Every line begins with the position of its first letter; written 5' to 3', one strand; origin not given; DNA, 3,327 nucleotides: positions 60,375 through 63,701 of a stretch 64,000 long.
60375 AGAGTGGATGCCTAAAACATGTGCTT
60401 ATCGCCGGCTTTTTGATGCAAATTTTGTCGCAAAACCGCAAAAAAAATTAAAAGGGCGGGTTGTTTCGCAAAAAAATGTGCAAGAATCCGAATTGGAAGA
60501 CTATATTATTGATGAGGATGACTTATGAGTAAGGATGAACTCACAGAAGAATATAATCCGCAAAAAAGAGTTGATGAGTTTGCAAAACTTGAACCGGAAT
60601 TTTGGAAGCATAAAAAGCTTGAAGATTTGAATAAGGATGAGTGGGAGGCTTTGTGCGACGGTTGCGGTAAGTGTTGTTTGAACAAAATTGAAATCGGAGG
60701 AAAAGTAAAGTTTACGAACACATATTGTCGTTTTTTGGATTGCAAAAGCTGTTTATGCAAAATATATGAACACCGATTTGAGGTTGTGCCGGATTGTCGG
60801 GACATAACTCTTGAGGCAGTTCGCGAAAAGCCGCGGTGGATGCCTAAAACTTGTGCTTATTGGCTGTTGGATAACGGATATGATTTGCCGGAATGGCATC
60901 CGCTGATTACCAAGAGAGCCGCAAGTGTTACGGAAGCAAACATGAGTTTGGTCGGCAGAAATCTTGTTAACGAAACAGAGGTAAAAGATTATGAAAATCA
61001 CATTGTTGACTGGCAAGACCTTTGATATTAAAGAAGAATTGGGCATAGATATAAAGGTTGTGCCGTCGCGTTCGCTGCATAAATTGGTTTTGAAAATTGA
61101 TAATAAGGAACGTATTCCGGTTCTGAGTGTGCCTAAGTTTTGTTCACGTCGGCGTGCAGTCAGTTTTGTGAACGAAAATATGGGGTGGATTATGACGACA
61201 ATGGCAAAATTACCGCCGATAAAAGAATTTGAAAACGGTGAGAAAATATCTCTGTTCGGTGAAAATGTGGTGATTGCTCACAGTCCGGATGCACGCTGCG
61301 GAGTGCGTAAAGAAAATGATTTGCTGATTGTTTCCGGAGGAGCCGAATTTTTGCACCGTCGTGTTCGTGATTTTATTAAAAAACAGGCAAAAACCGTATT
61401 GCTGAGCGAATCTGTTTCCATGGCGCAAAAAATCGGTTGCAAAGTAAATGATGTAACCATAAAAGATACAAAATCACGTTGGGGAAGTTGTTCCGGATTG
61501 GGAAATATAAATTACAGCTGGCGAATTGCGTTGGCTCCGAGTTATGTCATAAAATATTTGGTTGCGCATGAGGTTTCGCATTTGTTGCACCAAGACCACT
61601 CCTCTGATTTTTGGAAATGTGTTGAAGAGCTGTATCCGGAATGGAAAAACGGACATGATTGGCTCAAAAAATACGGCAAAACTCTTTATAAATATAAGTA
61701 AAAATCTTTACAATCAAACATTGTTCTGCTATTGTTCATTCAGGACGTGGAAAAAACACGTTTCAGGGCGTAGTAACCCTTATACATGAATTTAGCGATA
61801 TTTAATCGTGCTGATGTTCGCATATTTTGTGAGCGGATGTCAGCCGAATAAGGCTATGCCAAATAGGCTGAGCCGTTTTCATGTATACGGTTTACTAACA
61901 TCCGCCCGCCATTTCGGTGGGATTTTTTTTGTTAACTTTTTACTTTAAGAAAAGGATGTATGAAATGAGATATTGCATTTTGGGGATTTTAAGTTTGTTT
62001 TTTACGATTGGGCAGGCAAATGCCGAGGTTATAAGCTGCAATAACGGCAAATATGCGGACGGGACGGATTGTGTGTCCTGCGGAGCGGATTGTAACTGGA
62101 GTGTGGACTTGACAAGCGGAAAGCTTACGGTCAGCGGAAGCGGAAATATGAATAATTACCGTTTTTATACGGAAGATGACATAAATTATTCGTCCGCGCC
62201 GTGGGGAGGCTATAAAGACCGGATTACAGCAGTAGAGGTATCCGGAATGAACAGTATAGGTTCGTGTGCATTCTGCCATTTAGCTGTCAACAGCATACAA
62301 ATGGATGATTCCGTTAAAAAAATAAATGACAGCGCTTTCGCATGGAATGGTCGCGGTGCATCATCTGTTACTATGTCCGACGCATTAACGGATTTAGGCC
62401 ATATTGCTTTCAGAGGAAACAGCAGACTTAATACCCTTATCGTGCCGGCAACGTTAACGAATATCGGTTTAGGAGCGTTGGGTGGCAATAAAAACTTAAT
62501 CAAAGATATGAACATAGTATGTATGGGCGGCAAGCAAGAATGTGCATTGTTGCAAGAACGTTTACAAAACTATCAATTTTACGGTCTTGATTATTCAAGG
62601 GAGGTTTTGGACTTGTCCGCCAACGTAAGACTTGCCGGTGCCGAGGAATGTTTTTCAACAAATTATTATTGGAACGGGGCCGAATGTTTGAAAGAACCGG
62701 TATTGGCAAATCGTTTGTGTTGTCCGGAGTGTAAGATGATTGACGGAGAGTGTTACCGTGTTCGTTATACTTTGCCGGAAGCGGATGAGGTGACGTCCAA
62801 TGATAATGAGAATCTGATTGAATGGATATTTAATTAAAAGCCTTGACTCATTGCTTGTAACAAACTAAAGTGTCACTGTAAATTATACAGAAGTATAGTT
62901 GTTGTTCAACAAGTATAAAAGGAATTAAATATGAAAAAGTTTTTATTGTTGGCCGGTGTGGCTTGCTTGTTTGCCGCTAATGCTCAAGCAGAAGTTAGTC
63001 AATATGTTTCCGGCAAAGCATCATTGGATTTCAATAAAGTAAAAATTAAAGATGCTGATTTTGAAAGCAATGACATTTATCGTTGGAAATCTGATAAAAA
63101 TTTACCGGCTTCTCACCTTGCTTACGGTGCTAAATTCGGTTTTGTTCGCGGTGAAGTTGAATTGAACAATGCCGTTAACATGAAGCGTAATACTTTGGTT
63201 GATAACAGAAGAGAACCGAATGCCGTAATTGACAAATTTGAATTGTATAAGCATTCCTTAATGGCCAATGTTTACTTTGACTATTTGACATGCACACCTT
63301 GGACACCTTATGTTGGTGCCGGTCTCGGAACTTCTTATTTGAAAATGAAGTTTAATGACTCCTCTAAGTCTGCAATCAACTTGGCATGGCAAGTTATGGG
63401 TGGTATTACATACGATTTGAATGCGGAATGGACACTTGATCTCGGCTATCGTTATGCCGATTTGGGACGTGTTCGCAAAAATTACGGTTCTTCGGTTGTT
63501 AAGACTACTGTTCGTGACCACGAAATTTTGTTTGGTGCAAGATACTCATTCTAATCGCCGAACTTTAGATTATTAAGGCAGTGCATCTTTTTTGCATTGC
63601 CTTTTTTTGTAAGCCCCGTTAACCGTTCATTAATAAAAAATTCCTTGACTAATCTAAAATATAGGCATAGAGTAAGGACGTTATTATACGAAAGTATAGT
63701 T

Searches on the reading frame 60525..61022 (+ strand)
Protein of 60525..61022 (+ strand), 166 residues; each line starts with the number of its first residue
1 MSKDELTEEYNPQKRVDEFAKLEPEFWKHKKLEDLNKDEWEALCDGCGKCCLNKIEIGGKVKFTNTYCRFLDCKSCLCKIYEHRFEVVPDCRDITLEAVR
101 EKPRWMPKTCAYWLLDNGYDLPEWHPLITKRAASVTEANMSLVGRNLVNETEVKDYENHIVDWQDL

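Call 53: search_protein_families(library=pfam, proteins=[window:60525-61022:+], max_evalue=0.001)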
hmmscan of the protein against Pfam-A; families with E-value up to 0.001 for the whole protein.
window:60525-61022:+ (166 aa): 1 family
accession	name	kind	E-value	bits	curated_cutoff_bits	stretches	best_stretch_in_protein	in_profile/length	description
PF03692.20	CxxCxxCC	-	7.8e-05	23.7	23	0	44-111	2-85/85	Putative zinc- or iron-chelating domain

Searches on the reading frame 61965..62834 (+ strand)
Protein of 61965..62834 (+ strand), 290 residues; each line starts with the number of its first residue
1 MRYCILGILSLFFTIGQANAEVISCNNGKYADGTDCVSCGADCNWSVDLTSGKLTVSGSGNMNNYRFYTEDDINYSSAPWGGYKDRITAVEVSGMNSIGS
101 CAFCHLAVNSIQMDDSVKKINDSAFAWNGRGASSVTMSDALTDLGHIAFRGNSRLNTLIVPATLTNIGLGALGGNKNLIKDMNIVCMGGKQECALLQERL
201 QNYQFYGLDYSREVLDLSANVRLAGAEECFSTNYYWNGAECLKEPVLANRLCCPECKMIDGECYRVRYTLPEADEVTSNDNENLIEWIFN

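Call 8: search_protein_families(library=pfam, proteins=[window:61965-62834:+], max_evalue=0.1)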
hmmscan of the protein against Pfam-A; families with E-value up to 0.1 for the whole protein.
window:61965-62834:+ (290 aa): 2 families
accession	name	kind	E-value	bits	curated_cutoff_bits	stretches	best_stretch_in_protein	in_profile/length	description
PF13306.12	LRR_5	-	2.5e-11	44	27.7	1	92-178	18-103/127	BspA type Leucine rich repeat region (6 copies)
PF04213.18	HtaA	-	0.0064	17.5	24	1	107-234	21-152/164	Htaa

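Call 9: search_protein_families(library=ncbifam, proteins=[window:61965-62834:+], max_evalue=0.1)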
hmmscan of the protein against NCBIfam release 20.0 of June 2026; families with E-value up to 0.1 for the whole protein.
window:61965-62834:+ (290 aa): 1 family
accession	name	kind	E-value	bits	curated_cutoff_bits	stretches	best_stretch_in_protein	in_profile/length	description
NF047961.1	adhesin_HupY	equivalog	3.6e-06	25.3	1250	1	93-175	195-276/978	leucine-rich repeat adhesin HupY/LrrG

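Call 23: find_encoding_contigs(protein=window:61965-62834:+, flank=10000, max_places=4)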
Protein window:61965-62834:+ (290 aa): 7 contigs read that carry it; 4 places shown.
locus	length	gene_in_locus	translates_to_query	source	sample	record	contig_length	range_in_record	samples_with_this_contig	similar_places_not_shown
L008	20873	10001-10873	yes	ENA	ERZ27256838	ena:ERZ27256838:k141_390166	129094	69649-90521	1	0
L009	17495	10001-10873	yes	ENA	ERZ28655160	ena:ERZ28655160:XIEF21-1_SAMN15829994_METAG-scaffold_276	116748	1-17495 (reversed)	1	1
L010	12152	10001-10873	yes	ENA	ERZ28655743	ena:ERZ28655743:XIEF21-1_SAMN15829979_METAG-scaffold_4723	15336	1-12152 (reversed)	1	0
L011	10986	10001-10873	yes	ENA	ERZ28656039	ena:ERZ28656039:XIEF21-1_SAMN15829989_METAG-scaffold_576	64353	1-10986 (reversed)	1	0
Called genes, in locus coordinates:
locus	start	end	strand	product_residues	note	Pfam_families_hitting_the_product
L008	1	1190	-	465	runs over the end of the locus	PF04587:ADP_PFK_GK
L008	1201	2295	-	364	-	-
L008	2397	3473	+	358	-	PF00814:TsaD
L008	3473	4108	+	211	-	PF00730:HhH-GPD, PF00633:HHH (weak), PF10576:EndIII_4Fe-2S (weak)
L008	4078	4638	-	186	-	-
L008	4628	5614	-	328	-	PF03741:TerC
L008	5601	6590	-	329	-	PF01073:3Beta_HSD, PF01370:Epimerase, PF02719:Polysacc_synt_2, PF04321:RmlD_sub_bind, PF05368:NmrA, PF13460:NAD_binding_10, PF16363:GDP_Man_Dehyd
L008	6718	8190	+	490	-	PF00772:DnaB, PF13481:AAA_25, PF03796:DnaB_C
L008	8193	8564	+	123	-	PF03692:CxxCxxCC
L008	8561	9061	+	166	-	-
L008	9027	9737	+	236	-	PF01863:YgjP-like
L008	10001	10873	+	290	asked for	PF13306:LRR_5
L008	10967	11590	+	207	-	PF13505:OMP_b-brl, PF01617:Surface_Ag_2, PF02462:Opacity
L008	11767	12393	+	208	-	PF13505:OMP_b-brl, PF01617:Surface_Ag_2, PF02462:Opacity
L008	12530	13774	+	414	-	PF12704:MacB_PCD, PF02687:FtsX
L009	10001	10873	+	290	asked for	PF13306:LRR_5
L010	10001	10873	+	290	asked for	PF13306:LRR_5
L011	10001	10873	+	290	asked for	PF13306:LRR_5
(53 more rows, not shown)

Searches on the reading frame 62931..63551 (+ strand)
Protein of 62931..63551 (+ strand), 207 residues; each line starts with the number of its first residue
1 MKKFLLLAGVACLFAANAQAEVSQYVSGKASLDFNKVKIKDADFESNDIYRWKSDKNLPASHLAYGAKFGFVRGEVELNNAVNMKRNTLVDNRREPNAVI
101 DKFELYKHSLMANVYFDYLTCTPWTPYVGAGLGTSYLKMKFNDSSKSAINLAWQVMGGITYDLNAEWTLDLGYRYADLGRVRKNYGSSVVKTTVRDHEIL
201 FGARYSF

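Call 53: search_protein_families(library=pfam, proteins=[window:62931-63551:+], max_evalue=0.001)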
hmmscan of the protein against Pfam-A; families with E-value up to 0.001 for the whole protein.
window:62931-63551:+ (207 aa): 3 families
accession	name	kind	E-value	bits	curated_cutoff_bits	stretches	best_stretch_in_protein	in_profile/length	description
PF13505.12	OMP_b-brl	-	6.2e-16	59.5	28.7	1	10-207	5-175/175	Outer membrane protein beta-barrel domain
PF01617.23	Surface_Ag_2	-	6.4e-12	45.9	22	1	77-176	105-201/247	Surface antigen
PF02462.21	Opacity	-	1.3e-11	45.1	21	1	103-207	25-126/126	Opacity family porin protein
